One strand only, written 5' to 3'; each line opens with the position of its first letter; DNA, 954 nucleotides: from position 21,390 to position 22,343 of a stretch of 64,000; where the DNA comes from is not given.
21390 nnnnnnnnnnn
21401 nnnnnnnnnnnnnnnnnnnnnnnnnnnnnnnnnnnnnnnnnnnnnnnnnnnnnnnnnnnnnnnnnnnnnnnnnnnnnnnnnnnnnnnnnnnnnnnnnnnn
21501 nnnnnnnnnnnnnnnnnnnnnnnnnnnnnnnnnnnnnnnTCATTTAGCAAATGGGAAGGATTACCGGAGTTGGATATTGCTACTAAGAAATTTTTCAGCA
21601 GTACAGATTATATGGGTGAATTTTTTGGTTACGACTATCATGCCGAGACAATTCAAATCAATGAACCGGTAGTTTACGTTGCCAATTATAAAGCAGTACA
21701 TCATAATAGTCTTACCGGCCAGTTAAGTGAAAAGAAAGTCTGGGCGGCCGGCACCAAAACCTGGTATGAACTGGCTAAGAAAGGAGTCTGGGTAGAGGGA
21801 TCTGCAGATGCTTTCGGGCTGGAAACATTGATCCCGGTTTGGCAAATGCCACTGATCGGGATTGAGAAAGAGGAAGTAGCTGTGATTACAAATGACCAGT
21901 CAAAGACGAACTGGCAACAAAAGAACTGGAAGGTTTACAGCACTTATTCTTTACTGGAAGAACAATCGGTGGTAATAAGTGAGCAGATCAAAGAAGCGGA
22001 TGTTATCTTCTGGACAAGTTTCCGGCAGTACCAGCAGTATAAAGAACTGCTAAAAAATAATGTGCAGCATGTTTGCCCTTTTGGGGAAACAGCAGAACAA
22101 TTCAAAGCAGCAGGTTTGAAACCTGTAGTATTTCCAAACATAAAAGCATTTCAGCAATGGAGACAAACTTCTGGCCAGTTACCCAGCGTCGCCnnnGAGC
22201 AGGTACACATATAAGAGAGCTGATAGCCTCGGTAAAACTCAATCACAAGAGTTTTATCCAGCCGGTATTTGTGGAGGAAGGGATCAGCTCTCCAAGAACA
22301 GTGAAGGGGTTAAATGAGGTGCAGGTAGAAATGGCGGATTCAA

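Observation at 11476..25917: Sulfate-assimilation supercluster that appears to carry its own glycine-to-siroheme (C4/Shemin) tetrapyrrole branch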

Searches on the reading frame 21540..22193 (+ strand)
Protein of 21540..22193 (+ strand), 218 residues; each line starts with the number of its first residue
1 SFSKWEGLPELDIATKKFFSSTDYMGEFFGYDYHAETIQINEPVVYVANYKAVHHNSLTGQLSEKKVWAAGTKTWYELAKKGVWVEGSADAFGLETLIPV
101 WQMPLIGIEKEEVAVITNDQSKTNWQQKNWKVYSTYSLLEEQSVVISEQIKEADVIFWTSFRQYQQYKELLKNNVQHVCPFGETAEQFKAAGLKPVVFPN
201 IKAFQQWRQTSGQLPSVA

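Call 22: search_solved_structures(query=A1, max_evalue=10, show_alignments=2)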
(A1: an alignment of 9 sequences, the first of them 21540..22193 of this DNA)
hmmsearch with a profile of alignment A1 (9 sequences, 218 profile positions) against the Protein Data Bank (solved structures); distinct sequences matched with E-value up to 10: 1.
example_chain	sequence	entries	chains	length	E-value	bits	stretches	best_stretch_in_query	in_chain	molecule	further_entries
3g5j_A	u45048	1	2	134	0.45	13.4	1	96-150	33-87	Putative ATP/GTP binding protein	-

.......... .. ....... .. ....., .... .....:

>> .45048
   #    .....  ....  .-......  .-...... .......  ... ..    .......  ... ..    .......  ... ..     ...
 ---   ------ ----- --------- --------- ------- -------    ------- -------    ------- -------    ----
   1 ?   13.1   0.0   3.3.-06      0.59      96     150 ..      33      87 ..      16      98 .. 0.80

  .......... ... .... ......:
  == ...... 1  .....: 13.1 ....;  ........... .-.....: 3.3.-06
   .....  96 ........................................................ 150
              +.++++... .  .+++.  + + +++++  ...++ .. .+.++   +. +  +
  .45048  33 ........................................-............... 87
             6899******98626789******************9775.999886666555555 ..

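Call 24: search_protein_families(library=pfam, alignment_id=A1, max_evalue=1)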
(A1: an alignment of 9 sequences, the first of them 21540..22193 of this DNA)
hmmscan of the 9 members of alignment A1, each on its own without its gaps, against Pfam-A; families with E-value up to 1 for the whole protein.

A. member 1, window:21540-22193:+ (218 aa): 1 family
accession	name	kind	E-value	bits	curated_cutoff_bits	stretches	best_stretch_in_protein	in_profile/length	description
PF02602.20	HEM4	-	0.00017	21.2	27.5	1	56-199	63-221/231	Uroporphyrinogen-III synthase HemD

B. families by the number of members that match (of 9 scanned): 3 families
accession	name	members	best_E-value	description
PF02602.20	HEM4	7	5e-06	Uroporphyrinogen-III synthase HemD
PF03016.20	Exostosin_GT47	1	0.041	Exostosin GT47 domain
PF12413.13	DLL_N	1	0.041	Homeobox protein distal-less-like N terminal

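Call 43: find_homologous_proteins(query=window:21540-22193:+, max_evalue=0.001)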
Query window:21540-22193:+ (218 aa): 34 proteins with E <= 0.001 among 112 candidates.
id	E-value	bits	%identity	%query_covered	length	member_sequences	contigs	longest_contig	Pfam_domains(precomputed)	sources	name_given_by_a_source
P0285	1.8e-116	405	82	100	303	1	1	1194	-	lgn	-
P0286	4.1e-95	335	69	99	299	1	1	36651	-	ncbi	ncbi:MAG: hypothetical protein WDO71_17210 [Bacteroidota bacterium]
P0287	7.5e-94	331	68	99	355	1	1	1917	PF01379.26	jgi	jgi:hydroxymethylbilane synthase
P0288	5.6e-93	328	67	97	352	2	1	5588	PF01379.26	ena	-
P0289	1.5e-90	320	66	97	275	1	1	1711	-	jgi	jgi:hypothetical protein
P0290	1.1e-89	318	65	97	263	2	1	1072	-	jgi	jgi:hypothetical protein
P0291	1.2e-87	311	64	97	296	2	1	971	-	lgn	-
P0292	4.3e-83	296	62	96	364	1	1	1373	PF01379.26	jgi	jgi:hypothetical protein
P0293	2.2e-82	294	59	97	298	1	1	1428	-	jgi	jgi:hypothetical protein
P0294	2.3e-81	290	62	93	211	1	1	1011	-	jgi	jgi:hypothetical protein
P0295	3.2e-75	270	57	97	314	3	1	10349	-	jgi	jgi:hypothetical protein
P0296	9.9e-74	265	55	93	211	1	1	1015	-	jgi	jgi:hypothetical protein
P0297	9.3e-73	262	55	99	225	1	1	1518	-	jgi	-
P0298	4.9e-72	260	52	96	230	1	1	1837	-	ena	-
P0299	7.3e-72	259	58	87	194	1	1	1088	-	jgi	jgi:hypothetical protein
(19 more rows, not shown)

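Call 52: predict_structure(alignment_id=A2)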
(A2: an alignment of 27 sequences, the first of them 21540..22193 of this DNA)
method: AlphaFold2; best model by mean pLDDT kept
length: 218 residues; sequences in the alignment: 27
mean_pLDDT: 90.9   pTM: 0.81
mean pLDDT of the five models: 90.9, 89.9, 89.7, 89.4, 88.8
residues with pLDDT >= 90: 174; 70-90: 31; 50-70: 6; < 50: 7
segments of 3 or more residues with pLDDT < 50: 214-218
pLDDT, mean of each block of 10 residues (from residue 1): 62 88 91 93 97 95 97 95 95 90 94 97 94 96 95 96 95 96 91 94 89 51
secondary structure, 60 per line:
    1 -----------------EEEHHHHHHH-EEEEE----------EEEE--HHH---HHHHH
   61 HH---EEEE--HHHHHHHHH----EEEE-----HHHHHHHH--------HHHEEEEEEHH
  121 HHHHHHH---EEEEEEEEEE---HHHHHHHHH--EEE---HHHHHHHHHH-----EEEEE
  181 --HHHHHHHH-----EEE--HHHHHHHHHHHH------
elements in order: E18-20 H21-27 E29-33 E44-47 H56-62 E66-69 H72-80 E85-88 H94-101 E113-118 H119-127 E131-140 H144-152 E155-157 H161-170 E176-180 H183-190 E196-198 H201-212

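Call 54: fold_search(model_id=the predicted structure, library=pdb)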
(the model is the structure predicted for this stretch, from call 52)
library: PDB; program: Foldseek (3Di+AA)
matches with E <= 10: 1624; with E <= 0.001: 11
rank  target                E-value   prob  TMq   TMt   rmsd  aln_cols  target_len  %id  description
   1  3d8r                  6.3e-08  1.00  0.35  0.32   9.2       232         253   13  Thermus thermophilus Uroporphyrinogen III Synthase (released 2008-08-05)
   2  3d8t_B                3.0e-07  1.00  0.37  0.33   9.4       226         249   13  Thermus thermophilus Uroporphyrinogen III Synthase (released 2008-08-12)
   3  1wd7_B                3.8e-07  1.00  0.39  0.35   7.6       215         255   14  Crystal Structure of Uroporphyrinogen III Synthase from an Extremely Thermophilic Bacterium Thermus thermophilus HB8 ( (released 2004-11-12)
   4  3d8t_A                4.1e-07  1.00  0.39  0.35   8.2       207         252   14  Thermus thermophilus Uroporphyrinogen III Synthase (released 2008-08-12)
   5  3re1_A                1.0e-06  1.00  0.54  0.49   6.2       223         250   12  Crystal structure of uroporphyrinogen III synthase from Pseudomonas syringae pv. tomato DC3000 (released 2011-06-22)
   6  3d8s                  1.5e-06  1.00  0.36  0.33   9.1       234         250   14  Thermus thermophilus Uroporphyrinogen III Synthase (released 2008-08-05)
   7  3re1_B                2.6e-06  1.00  0.59  0.51   5.6       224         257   13  Crystal structure of uroporphyrinogen III synthase from Pseudomonas syringae pv. tomato DC3000 (released 2011-06-22)
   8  1wcx                  5.1e-06  1.00  0.46  0.41   5.7       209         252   14  Crystal Structure of Mutant Uroporphyrinogen III Synthase from an Extremely Thermophilic Bacterium Thermus thermophilus  (released 2005-05-06)
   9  1wd7_A                9.5e-06  1.00  0.38  0.34   8.6       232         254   14  Crystal Structure of Uroporphyrinogen III Synthase from an Extremely Thermophilic Bacterium Thermus thermophilus HB8 ( (released 2004-11-12)
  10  3mw8                  1.7e-05  1.00  0.43  0.40   7.5       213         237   14  Crystal structure of an UROPORPHYRINOGEN-III SYNTHASE (Sama_3255) from SHEWANELLA AMAZONENSIS SB2B at 1.65 A resolution (released 2010-05-19)
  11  4es6                  4.2e-05  1.00  0.57  0.51   5.2       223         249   13  Crystal structure of HemD (PA5259) from Pseudomonas aeruginosa (PAO1) at 2.22 A resolution (released 2013-01-09)
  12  6v75_D                3.4e-03  0.30  0.17  0.10  18.4       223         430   12  Crystal Structure of Human PKM2 in Complex with L-aspartate (released 2020-03-18)
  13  3ru6_C                9.1e-03  0.41  0.20  0.20  16.6       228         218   10  1.8 Angstrom resolution crystal structure of orotidine 5'-phosphate decarboxylase (pyrF) from Campylobacter jejuni sub (released 2011-05-18)
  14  6yqy                  9.1e-03  0.35  0.17  0.20  15.0       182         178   12  Crystal structure of sTIM11noCys, a de novo designed TIM barrel (released 2021-07-21)
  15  6gg3_E                9.7e-03  0.20  0.17  0.09  21.0       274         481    9  Crystal structure of M2 PYK in complex with Alanine. (released 2019-09-04)
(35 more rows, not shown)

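Call 88: find_related_loci(query=A4, collection=metagenome_contigs, flank=10000)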
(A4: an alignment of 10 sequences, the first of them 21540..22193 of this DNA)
Query A4 (218 aa) in metagenome_contigs; peptide patterns used: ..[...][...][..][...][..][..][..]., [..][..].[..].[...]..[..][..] (x = any residue, [..] = any of these).
320 stretches matched a pattern; 180 encode a relative of the query (tblastn E <= 1e-3); the best 80 are kept; 80 distinct loci.
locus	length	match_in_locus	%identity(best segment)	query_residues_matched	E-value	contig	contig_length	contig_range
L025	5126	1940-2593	83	1-218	5e-129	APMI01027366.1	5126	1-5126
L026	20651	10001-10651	86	2-218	1e-125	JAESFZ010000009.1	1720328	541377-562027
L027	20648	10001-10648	65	2-217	1e-96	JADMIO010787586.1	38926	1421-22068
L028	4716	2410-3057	65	1-216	2e-95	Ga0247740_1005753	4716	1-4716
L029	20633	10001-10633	67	1-211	8e-95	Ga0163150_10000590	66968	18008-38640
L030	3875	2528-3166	65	2-216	7e-95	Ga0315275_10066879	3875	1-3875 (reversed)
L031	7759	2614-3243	62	2-211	1e-92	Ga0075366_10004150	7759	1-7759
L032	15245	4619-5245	64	2-210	5e-92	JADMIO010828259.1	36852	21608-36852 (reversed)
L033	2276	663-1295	64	1-211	5e-95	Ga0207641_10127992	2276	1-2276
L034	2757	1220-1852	64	1-211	1e-93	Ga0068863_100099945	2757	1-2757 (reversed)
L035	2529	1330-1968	61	2-216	3e-93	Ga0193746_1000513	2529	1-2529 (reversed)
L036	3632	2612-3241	63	2-211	2e-90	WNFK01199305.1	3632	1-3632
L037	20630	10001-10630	60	1-210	6e-89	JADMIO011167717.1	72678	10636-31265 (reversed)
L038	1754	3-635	62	7-217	3e-93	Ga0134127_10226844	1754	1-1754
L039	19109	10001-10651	59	2-218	2e-87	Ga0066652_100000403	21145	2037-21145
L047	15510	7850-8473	55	1-211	4e-79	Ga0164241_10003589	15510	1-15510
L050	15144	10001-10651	53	2-218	4e-78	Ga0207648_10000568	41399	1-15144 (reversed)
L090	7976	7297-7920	43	5-211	7e-61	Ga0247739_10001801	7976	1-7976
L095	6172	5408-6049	44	2-215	2e-60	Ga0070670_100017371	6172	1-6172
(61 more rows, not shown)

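Call 92: search_protein_families(library=pfam, proteins=[L027:779-4384:+, L027:4394-5350:+, L027:5347-6840:+, L027:6826-7416:-, L027:7451-7744:-, L047:4171-5208:+, L047:1747-3216:+, L090:6508-7938:+, L095:1347-2774:+, L050:6986-7810:+], max_evalue=0.00001)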
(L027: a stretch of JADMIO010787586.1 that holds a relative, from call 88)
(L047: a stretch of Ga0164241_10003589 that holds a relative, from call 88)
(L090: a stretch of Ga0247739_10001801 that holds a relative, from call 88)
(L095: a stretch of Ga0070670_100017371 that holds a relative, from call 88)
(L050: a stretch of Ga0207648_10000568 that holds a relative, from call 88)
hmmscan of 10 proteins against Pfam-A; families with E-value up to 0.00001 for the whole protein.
L027:779-4384:+ (1201 aa): 8 families
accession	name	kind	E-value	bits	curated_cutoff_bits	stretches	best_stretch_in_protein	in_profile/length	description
PF00384.28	Molybdopterin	-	6.7e-63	213.3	24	1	75-505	1-352/353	Molybdopterin oxidoreductase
PF07992.20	Pyr_redox_2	-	4.6e-50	171.1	26.1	1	722-1005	2-284/291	Pyridine nucleotide-disulphide oxidoreductase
PF01568.27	Molydop_binding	-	4.9e-29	101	26.8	1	598-707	1-107/110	Molydopterin dinucleotide binding domain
PF18267.7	Rubredoxin_C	-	1e-22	80.3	25.9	1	1033-1103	2-69/70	Rubredoxin NAD+ reductase C-terminal domain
PF04879.21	Molybdop_Fe4S4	-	1.2e-16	60.8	22.7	1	20-71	4-55/55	Molybdopterin oxidoreductase Fe4S4 domain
PF00070.33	Pyr_redox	-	7.4e-16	58.9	22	1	863-942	1-81/82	Pyridine nucleotide-disulphide oxidoreductase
PF04324.20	Fer2_BFD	-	7e-13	49.1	26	1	1127-1175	1-49/50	BFD-like [2Fe-2S] binding domain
PF13738.12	Pyr_redox_3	-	2.9e-10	40.3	30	1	786-992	92-305/305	Pyridine nucleotide-disulphide oxidoreductase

L027:4394-5350:+ (318 aa): 4 families
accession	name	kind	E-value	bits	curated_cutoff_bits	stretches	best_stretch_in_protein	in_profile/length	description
PF09655.15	Nitr_red_assoc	-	3.3e-50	170.7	25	1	168-312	1-144/144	Conserved nitrate reductase-associated protein (Nitr_red_assoc)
PF00583.31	Acetyltransf_1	-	1e-12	48.8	20.7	1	28-130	11-116/116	Acetyltransferase (GNAT) family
PF13508.13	Acetyltransf_7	-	7.9e-10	39.4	27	1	51-131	5-83/84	Acetyltransferase (GNAT) domain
PF13673.13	Acetyltransf_10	-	1.2e-08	35.4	23.6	1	35-142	15-119/128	Acetyltransferase (GNAT) domain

L027:5347-6840:+ (497 aa): 1 family
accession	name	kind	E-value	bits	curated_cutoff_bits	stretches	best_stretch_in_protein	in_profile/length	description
PF00301.25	Rubredoxin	-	1e-09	38.7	23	1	439-484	2-47/47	Rubredoxin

L027:6826-7416:- (196 aa): 1 family
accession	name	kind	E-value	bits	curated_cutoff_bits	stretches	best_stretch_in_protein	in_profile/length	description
PF12804.13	NTP_transf_3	-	1.4e-24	87.5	27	1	6-155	1-148/160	MobA-like NTP transferase domain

L027:7451-7744:- (97 aa): 1 family
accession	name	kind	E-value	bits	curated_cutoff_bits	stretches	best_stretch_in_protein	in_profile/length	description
PF10262.15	Rdx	-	3.1e-26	91.8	22.6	1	4-78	1-74/74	Rdx family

L047:4171-5208:+ (345 aa): 0 families

L047:1747-3216:+ (489 aa): 0 families

L090:6508-7938:+ (476 aa): 0 families

L095:1347-2774:+ (475 aa): 8 families
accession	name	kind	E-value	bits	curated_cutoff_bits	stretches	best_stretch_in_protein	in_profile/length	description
PF00158.32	Sigma54_activat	-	4e-64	215.8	20.2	1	151-315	3-167/168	Sigma-54 interaction domain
PF00072.30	Response_reg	-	1.2e-27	96.7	30.2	1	4-113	1-110/111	Response regulator receiver domain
PF25601.1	AAA_lid_14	-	6e-21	74.5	27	1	321-394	1-74/87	AAA+ ATPase lid domain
PF14532.12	Sigma54_activ_2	-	1.5e-18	67.8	25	1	151-320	2-138/138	Sigma-54 interaction domain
PF02954.25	HTH_8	-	8.1e-11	41.9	22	1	429-467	4-42/42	Bacterial regulatory protein, Fis family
PF07728.20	AAA_5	-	8.7e-11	42.4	22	1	173-310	2-139/139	AAA domain (dynein-related subfamily)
PF07724.20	AAA_2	-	1.2e-06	29.1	27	1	172-296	5-130/166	AAA domain (Cdc48 subfamily)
PF20030.5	bpMoxR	-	4.8e-06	26.2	27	1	171-294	32-148/205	MoxR domain in the MoxR-vWA-beta-propeller ternary systems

L050:6986-7810:+ (274 aa): 2 families
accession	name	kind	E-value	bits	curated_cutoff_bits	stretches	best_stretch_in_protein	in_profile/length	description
PF03476.21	MOSC_N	-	4.7e-23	81.7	25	1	1-117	1-117/119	MOSC N-terminal beta barrel domain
PF03473.23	MOSC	-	3.2e-20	72.8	22.7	1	147-264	6-119/120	MOSC domain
